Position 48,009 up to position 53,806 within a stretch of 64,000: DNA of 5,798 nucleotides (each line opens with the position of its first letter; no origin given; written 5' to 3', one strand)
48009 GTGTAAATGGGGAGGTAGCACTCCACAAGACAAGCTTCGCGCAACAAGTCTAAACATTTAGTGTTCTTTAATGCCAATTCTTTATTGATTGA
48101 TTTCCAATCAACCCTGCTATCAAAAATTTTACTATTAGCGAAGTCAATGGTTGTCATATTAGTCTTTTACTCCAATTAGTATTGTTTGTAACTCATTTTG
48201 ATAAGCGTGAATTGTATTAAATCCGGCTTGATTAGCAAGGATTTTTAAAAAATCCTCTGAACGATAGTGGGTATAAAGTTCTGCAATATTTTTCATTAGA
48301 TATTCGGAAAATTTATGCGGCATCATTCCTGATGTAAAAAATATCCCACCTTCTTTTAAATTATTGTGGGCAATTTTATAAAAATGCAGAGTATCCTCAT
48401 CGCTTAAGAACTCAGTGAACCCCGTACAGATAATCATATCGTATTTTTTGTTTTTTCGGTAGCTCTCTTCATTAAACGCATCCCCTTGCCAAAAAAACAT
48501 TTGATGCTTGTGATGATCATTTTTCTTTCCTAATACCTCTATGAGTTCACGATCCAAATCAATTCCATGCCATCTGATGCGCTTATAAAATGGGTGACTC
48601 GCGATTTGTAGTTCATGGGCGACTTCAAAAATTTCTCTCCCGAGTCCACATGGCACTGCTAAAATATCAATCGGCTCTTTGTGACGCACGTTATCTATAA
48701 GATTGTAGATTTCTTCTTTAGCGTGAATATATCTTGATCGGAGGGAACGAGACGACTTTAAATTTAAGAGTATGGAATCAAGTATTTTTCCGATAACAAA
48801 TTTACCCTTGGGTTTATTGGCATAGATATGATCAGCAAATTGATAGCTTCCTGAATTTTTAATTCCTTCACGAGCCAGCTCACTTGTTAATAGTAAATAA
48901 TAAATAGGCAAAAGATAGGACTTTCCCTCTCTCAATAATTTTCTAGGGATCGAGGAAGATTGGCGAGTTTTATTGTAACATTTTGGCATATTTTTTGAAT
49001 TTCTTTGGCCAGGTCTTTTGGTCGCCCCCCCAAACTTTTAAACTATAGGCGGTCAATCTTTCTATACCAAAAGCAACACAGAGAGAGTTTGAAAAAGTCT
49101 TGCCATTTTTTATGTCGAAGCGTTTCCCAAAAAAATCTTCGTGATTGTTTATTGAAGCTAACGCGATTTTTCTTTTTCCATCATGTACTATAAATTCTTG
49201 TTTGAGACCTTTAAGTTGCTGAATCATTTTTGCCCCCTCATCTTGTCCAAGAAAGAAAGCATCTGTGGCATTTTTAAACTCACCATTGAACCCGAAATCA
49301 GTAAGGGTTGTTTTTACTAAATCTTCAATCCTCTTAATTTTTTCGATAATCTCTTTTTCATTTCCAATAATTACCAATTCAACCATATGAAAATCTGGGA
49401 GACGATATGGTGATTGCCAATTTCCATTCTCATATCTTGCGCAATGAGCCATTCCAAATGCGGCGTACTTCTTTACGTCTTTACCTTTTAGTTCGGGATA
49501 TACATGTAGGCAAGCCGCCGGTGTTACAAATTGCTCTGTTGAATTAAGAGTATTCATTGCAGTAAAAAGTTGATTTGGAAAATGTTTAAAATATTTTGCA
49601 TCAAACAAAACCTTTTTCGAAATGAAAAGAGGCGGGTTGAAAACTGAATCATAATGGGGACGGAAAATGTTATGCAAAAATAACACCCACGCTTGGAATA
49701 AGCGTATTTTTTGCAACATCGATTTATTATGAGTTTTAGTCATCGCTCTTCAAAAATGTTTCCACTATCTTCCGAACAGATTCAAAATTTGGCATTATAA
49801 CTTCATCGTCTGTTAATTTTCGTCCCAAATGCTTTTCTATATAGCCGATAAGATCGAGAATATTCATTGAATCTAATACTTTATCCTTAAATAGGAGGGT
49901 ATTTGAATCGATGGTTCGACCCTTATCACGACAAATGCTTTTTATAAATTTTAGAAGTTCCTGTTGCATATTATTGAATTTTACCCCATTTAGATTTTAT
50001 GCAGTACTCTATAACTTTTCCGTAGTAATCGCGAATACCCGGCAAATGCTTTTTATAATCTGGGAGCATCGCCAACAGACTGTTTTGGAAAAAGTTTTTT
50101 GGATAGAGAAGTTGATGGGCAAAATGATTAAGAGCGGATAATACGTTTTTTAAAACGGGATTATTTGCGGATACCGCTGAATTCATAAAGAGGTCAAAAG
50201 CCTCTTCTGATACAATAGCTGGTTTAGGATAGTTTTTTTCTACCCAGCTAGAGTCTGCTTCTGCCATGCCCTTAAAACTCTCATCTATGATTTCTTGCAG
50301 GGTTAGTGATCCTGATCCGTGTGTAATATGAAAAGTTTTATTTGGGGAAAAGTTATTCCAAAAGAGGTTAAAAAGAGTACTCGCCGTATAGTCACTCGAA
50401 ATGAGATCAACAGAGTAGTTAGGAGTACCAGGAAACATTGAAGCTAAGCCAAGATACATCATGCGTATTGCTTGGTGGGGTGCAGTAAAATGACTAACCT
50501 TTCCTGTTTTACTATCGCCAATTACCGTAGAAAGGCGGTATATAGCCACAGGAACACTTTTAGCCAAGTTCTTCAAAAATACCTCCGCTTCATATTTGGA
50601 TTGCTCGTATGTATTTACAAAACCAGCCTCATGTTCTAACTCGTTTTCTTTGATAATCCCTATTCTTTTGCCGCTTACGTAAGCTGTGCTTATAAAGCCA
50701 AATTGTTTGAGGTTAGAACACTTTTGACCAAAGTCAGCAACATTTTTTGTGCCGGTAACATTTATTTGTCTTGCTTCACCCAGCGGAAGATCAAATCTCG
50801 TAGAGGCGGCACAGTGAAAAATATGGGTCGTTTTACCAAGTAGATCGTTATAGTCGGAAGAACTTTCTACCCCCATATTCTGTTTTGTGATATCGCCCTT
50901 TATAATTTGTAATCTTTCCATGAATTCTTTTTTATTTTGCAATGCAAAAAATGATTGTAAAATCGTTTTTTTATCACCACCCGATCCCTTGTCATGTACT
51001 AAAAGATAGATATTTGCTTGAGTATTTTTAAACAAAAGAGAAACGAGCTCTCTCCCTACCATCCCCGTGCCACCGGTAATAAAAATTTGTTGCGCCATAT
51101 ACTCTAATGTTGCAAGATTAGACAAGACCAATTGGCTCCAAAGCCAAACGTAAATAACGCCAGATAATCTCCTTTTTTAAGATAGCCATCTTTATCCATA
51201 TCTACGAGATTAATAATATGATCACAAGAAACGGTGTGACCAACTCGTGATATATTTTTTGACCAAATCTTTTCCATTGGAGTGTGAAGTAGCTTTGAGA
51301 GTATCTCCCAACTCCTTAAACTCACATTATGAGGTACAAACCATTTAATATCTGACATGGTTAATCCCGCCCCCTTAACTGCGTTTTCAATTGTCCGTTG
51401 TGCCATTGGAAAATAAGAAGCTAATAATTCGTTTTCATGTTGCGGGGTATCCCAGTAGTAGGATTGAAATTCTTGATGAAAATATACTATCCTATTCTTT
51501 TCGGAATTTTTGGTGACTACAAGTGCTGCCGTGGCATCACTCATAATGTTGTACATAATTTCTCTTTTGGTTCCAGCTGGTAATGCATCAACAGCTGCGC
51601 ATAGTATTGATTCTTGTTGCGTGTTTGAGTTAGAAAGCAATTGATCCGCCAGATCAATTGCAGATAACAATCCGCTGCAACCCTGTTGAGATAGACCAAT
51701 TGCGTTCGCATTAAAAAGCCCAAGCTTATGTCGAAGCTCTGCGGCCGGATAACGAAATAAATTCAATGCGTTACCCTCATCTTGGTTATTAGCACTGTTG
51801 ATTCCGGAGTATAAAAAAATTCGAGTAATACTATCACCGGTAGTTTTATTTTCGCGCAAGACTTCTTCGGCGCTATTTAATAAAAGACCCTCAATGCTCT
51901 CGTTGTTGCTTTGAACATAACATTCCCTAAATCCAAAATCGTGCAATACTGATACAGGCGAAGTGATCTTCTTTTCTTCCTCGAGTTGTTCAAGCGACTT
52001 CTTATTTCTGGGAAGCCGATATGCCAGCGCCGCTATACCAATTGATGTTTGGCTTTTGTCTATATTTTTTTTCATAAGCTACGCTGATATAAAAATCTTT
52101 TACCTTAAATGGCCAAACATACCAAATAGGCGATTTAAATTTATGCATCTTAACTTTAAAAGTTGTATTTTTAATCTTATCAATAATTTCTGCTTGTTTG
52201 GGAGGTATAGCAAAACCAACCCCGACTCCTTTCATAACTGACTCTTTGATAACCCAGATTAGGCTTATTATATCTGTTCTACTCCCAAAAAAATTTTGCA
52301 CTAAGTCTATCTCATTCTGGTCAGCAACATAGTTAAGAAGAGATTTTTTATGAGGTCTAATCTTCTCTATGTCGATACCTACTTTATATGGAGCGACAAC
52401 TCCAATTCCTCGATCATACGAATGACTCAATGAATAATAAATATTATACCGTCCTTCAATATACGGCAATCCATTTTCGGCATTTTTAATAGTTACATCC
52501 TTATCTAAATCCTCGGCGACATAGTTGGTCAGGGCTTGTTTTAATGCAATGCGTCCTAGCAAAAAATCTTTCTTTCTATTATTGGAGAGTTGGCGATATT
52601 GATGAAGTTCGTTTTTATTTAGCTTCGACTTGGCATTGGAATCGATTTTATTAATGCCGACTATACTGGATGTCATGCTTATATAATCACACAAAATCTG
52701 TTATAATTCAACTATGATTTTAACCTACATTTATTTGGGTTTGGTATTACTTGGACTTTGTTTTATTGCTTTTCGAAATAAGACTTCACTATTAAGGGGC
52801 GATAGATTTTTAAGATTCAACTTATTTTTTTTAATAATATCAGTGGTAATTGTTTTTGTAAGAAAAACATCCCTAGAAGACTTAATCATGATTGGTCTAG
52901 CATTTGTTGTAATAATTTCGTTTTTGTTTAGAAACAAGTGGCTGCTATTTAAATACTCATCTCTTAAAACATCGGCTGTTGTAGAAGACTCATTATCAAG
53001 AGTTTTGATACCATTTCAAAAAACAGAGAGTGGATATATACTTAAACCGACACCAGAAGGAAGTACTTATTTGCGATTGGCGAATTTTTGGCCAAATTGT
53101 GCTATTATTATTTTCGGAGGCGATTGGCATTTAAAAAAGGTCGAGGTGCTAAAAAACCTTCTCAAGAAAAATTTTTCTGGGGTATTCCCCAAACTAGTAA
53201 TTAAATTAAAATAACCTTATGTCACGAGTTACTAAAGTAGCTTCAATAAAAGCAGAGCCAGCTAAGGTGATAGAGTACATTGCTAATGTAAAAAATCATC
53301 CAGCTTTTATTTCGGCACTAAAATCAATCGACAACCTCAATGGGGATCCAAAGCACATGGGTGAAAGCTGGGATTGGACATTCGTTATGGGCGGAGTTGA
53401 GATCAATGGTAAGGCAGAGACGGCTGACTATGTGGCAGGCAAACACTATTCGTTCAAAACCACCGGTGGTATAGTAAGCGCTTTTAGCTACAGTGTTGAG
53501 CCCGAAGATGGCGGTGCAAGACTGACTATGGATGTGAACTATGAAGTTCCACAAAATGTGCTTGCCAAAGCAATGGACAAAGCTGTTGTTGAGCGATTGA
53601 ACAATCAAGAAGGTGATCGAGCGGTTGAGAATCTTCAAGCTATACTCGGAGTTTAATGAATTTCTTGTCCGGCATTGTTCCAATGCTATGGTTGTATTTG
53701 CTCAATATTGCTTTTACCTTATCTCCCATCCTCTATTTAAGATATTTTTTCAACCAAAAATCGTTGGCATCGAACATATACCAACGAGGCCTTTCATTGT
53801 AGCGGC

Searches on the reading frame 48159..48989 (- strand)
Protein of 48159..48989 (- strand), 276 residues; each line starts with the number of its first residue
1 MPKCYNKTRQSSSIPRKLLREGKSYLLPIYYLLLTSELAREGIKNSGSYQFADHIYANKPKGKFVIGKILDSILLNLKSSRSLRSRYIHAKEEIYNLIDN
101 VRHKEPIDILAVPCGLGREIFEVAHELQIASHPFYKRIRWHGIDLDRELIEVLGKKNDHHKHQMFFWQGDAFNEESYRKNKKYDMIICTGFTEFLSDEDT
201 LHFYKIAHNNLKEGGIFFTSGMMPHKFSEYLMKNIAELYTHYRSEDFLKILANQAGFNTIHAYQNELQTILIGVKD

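Call 3: search_protein_families(library=pfam, proteins=[window:48159-48989:-], max_evalue=0.1)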
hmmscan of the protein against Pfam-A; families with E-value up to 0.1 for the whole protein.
window:48159-48989:- (276 aa): 8 families
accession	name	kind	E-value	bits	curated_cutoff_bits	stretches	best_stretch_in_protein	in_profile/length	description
PF12147.14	Methyltransf_20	-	1.9e-13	50.7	21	1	50-260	77-292/309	Putative methyltransferase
PF08242.18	Methyltransf_12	-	1.1e-08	36.1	30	1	110-217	1-98/98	Methyltransferase domain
PF13847.12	Methyltransf_31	-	1.5e-08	34.9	27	1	109-223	7-113/145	Methyltransferase domain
PF13649.12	Methyltransf_25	-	3.4e-08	34.5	27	1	109-215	1-97/97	Methyltransferase domain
PF13489.12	Methyltransf_23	-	1.1e-05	25.6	27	1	103-261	20-163/164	Methyltransferase domain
PF01739.24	CheR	-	3.2e-05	23.9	27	1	90-151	15-78/195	CheR methyltransferase, SAM binding domain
PF01564.23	Spermine_synth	-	0.0006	19.8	22.9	1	143-242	55-152/186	Spermine/spermidine synthase domain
PF05891.18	Methyltransf_PK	-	0.0034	17.4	27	1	158-260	101-197/218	AdoMet dependent proline di-methyltransferase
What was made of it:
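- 48159..48989 (-): SAM-dependent methyltransferase (PF12147-like). Call 3.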

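Call 4: search_protein_families(library=ncbifam, proteins=[window:48159-48989:-], max_evalue=0.1)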
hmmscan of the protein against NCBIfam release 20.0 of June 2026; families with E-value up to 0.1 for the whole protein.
window:48159-48989:- (276 aa): 8 families
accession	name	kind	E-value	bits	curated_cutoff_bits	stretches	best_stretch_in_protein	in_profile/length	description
TIGR01983.1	UbiG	equivalog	0.0012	18.2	102.95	1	137-223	71-155/228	bifunctional 2-polyprenyl-6-hydroxyphenol methylase/3-demethylubiquinol 3-O-methyltransferase UbiG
TIGR04345.1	ovoA_Cterm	equivalog_domain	0.0013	18.3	170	1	158-220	112-170/242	putative 4-mercaptohistidine N1-methyltransferase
NF004851.0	PRK06202.1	equivalog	0.0031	17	243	1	101-202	56-149/237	hypothetical protein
NF043040.1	corrin_prot_MT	hypoth_equivalog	0.011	15.2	180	1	139-234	65-163/216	corrinoid protein-associated methyltransferase CpaM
NF002010.0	PRK00811.1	equivalog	0.024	13.9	260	1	147-243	119-215/287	polyamine aminopropyltransferase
TIGR00696.1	wecG_tagA_cpsF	superfamily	0.029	14.1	69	1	137-235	28-121/178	WecB/TagA/CpsF family glycosyltransferase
NF000466.2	16S_rRNA_Rmt_gen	equivalog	0.069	12.5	250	1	81-186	85-176/254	Rmt family 16S rRNA (guanine(1405)-N(7))-methyltransferase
NF003259.0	PRK04220.1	equivalog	0.069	12.5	343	0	18-131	6-120/306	2-phosphoglycerate kinase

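Call 75: search_solved_structures(query=window:48159-48989:-, max_evalue=0.01)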
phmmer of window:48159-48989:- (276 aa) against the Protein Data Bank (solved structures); distinct sequences matched with E-value up to 0.01: 4.
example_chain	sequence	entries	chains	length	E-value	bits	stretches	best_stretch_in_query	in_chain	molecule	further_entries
3dtn_A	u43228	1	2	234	0.00023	24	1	168-239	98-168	Putative Methyltransferase MM_2633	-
1y8c_A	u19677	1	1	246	0.00031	23.6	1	177-234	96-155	S-adenosylmethionine-dependent methyltransferase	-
6mro_A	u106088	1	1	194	0.00072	22.4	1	142-230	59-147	methyl transferase from Methanosarcina acetivorans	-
8gdu_A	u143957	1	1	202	0.00085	22.2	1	142-231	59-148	Methyltransferase domain-containing protein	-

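Call 78: find_related_loci(query=window:48159-48989:-, collection=metagenome_contigs, flank=6000)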
Query window:48159-48989:- (276 aa) in metagenome_contigs; peptide patterns used: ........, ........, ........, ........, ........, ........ (x = any residue, [..] = any of these).
72 stretches matched a pattern; 5 encode a relative of the query (tblastn E <= 1e-3); 5 distinct loci.
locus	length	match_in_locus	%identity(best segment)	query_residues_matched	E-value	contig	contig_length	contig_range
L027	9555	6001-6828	80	1-276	2e-144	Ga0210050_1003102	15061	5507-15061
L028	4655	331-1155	64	1-275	2e-120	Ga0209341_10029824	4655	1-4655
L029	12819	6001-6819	51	1-273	7e-87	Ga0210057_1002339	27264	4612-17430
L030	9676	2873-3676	42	5-273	4e-65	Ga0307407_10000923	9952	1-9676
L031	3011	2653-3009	70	1-119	2e-54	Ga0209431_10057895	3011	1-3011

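Call 88: search_protein_families(library=pfam, proteins=[L030:4443-5333:+, L030:3755-4440:+], max_evalue=0.01)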
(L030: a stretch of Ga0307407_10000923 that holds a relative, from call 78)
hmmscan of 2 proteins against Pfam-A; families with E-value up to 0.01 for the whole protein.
L030:4443-5333:+ (297 aa): 4 families
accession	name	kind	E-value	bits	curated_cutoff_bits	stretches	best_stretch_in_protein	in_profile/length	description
PF00550.31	PP-binding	-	4.2e-15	56.2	20.8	1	199-263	3-67/67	Phosphopantetheine attachment site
PF11583.14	AurF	-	3.1e-07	30.3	29.6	1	16-205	83-273/282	P-aminobenzoate N-oxygenase AurF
PF00210.30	Ferritin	-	0.00022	21.6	24.5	1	30-142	26-138/142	Ferritin-like domain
PF03232.19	COQ7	-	0.0051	16.9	23.5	0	23-134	20-138/169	Ubiquinone biosynthesis protein COQ7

L030:3755-4440:+ (228 aa): 2 families
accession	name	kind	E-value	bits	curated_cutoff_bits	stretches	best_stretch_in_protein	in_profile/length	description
PF03405.20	FA_desaturase_2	-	0.00062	19.1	22.7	1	131-179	174-222/325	Fatty acid desaturase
PF02915.23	Rubrerythrin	-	0.0056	17.5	22.8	1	121-167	9-58/137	Rubrerythrin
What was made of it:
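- On AurF/CmlI N-oxygenase (PF11583): One fused homologue scores 30.3 bits (call 88).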

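Call 89: list_cluster_members(proteins=[L030:4443-5333:+])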
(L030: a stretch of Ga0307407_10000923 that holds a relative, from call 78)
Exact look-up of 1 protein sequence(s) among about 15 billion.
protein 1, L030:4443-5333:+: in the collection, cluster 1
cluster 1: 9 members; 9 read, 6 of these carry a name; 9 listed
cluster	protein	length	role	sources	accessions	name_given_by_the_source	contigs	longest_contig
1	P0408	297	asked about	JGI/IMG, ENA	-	acyl carrier protein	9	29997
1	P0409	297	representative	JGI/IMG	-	acyl carrier protein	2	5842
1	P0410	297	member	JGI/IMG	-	acyl carrier protein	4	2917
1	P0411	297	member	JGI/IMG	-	acyl carrier protein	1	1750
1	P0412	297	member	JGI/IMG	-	acyl carrier protein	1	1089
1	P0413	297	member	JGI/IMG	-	acyl carrier protein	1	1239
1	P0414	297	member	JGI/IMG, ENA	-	-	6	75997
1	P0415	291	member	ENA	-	-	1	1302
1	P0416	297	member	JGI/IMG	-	-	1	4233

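Call 90: search_solved_structures(query=L030:4443-5012:+, max_evalue=10, show_alignments=5)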
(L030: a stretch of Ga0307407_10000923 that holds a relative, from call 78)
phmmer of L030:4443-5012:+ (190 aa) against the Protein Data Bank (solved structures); distinct sequences matched with E-value up to 10: 2.
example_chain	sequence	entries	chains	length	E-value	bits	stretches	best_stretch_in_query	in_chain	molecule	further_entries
9u78_A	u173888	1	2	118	5.6e-07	32.6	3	115-138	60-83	Single Chain Protein of De Novo Designed Helix Bundles-4EH2 with KDPV Loop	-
7qbp_A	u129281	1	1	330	0.21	14.4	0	111-156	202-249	R2-like ligand binding oxidase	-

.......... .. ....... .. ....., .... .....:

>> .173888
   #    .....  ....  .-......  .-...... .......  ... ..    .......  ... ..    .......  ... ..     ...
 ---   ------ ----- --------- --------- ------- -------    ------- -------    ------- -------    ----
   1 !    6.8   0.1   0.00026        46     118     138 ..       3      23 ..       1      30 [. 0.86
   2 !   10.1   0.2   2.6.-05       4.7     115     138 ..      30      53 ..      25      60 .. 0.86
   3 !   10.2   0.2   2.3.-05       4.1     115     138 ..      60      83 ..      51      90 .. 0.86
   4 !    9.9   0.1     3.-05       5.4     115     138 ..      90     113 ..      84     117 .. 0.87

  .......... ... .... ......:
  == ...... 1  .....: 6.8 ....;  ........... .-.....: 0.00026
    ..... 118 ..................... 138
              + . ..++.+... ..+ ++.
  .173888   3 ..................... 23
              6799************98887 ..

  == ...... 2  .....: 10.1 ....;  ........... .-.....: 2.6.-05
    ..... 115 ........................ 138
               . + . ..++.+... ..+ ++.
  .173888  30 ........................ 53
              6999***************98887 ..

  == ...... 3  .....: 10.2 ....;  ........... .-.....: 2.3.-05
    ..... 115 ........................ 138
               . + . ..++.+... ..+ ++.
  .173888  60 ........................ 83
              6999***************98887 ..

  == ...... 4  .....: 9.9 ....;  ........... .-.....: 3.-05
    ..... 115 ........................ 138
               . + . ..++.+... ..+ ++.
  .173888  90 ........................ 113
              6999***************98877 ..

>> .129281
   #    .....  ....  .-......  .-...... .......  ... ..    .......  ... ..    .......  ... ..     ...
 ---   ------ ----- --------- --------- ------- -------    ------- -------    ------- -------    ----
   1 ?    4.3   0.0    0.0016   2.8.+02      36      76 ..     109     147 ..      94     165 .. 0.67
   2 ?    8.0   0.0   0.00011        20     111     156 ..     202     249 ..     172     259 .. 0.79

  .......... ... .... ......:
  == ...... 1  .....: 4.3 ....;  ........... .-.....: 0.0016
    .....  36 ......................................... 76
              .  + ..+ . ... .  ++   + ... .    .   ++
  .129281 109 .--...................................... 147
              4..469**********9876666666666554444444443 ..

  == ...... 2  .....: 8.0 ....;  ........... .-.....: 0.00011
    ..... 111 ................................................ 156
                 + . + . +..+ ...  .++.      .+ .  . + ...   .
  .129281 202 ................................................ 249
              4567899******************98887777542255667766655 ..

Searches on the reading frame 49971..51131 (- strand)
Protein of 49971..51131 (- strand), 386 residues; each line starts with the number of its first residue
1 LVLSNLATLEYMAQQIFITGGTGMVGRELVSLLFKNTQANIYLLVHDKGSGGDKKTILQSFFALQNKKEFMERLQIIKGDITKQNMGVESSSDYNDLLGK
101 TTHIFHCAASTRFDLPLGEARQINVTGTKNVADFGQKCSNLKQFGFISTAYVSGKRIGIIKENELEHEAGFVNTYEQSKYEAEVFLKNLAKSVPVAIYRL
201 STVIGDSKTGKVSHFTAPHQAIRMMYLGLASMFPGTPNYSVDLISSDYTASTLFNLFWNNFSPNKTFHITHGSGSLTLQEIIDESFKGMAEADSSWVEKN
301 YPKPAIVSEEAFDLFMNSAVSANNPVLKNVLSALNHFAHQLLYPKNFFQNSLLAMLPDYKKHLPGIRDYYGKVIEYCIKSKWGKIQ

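Call 3: search_protein_families(library=pfam, proteins=[window:49971-51131:-], max_evalue=0.1)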
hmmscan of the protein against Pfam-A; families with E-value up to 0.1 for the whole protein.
window:49971-51131:- (386 aa): 9 families
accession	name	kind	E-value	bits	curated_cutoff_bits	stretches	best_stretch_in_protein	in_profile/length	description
PF07993.18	NAD_binding_4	-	2.2e-52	178.2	20.1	1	18-251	1-256/258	Male sterility protein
PF01370.27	Epimerase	-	3e-15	56.7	20.9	1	16-217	1-187/240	NAD dependent epimerase/dehydratase family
PF01073.25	3Beta_HSD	-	5.7e-10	39.1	22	1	18-187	2-158/280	3-beta hydroxysteroid dehydrogenase/isomerase family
PF04321.23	RmlD_sub_bind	-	6.3e-09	35.8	27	1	15-270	2-213/287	RmlD substrate binding domain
PF02719.21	Polysacc_synt_2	-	1.1e-06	28.4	20.2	1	16-149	1-128/293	Polysaccharide biosynthesis protein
PF16363.11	GDP_Man_Dehyd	-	1.9e-05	24.8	27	1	17-196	1-174/332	GDP-mannose 4,6 dehydratase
PF08659.16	KR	-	0.0001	22.7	22.6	1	17-112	4-93/180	KR domain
PF01118.30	Semialdhyde_dh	-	0.0064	17.3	26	1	16-55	2-41/121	Semialdehyde dehydrogenase, NAD binding domain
PF05368.20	NmrA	-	0.062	13.3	27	0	13-53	2-37/298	NmrA-like family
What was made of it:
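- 49971..51131 (-): Stand-alone thioester reductase (NAD_binding_4). PF07993 E 2e-52 (call 3).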

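Call 4: search_protein_families(library=ncbifam, proteins=[window:49971-51131:-], max_evalue=0.1)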
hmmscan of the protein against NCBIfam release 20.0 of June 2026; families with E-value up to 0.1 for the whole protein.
window:49971-51131:- (386 aa): 20 families
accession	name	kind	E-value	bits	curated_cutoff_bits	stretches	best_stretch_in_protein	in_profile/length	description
NF005539.0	PRK07201.1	equivalog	2e-37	129.3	549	1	15-376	2-349/657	SDR family oxidoreductase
TIGR01746.1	Thioester-redct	subfamily_domain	1.9e-30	106.3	213.35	1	15-284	1-276/371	thioester reductase domain-containing protein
NF038078.1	NRPS_MxcG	equivalog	1.1e-19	69.3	2300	1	11-230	1080-1298/1442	myxochelin non-ribosomal peptide synthetase MxcG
TIGR03443.1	alpha_am_amid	equivalog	4.4e-14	50.8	1030.1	1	13-212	972-1189/1390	L-aminoadipate-semialdehyde dehydrogenase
NF041592.1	carboxyl_red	equivalog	1.4e-09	36.2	1300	1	10-225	761-992/1160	carboxylic acid reductase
TIGR01214.1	rmlD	equivalog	3.6e-08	32.9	224.05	1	16-209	2-156/285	dTDP-4-dehydrorhamnose reductase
TIGR03466.1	HpnA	hypoth_equivalog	1.7e-07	30.5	367.65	1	15-207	2-174/327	hopanoid-associated sugar epimerase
TIGR01179.1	galE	equivalog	3e-06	26.3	262.3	1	15-215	1-188/332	UDP-glucose 4-epimerase GalE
TIGR01181.1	dTDP_gluc_dehyt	equivalog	2e-05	23.9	365.1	1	16-192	2-168/321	dTDP-glucose 4,6-dehydratase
NF047837.1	UDPAcbARedWbcJ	equivalog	3.7e-05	22.8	500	1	128-206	59-136/372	UDP-2-acetamido-2,6-beta-L-arabino-hexul-4-ose reductase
NF043036.1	ErythonDh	equivalog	9e-05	21.8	325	1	15-158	2-134/321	D-erythronate dehydrogenase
TIGR02197.1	heptose_epim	equivalog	0.0011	18.2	274.6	1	16-180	1-143/316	ADP-glyceromanno-heptose 6-epimerase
NF042423.1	oxyalk_red_Shew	equivalog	0.0012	17.9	580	1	73-188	50-158/331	2-alkyl-3-oxoalkanoate reductase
TIGR01777.1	yfcH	hypoth_equivalog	0.0027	17.3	207.35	1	16-59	1-43/292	TIGR01777 family oxidoreductase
TIGR03589.1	PseB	equivalog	0.023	13.7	407.75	1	13-86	4-67/324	UDP-N-acetylglucosamine 4,6-dehydratase (inverting)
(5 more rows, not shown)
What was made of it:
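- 49971..51131 (-): TIGR01746 E 2e-30 (call 4).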

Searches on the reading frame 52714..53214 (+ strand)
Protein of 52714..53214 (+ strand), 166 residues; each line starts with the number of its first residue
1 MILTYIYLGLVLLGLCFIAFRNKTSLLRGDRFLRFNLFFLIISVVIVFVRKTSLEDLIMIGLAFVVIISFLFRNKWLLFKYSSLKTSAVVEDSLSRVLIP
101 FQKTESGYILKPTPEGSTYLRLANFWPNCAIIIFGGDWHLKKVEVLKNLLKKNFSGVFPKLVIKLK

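Call 15: search_protein_families(library=pfam, proteins=[window:52714-53214:+], max_evalue=0.01)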
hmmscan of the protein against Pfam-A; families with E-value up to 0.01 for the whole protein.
window:52714-53214:+ (166 aa): 0 families

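Call 74: search_protein_families(library=pfam, proteins=[window:52714-53214:+], max_evalue=1)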
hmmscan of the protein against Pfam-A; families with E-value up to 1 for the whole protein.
window:52714-53214:+ (166 aa): 0 families
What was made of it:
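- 52714..53214 (+): Membrane protein of unknown family, conserved cassette member. No Pfam hit (calls 15, 74).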

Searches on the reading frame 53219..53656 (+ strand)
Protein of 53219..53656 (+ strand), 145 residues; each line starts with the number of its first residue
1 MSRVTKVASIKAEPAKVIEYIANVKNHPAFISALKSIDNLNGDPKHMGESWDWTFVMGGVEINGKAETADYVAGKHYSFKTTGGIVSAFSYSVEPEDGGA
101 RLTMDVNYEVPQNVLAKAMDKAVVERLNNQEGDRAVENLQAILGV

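Call 74: search_protein_families(library=pfam, proteins=[window:53219-53656:+], max_evalue=1)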
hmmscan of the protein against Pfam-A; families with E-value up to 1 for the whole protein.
window:53219-53656:+ (145 aa): 2 families
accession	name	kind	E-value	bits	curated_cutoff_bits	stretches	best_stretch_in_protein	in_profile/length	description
PF10604.15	Polyketide_cyc2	-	2.2e-13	51.1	27.4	1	1-142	1-140/142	Polyketide cyclase / dehydrase and lipid transport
PF03364.25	Polyketide_cyc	-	0.0053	17.4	23.4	1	10-126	1-120/126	Polyketide cyclase / dehydrase and lipid transport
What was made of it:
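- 53219..53656 (+): SRPBCC / polyketide cyclase-dehydrase-like protein. PF10604 E 2e-13 (call 74).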
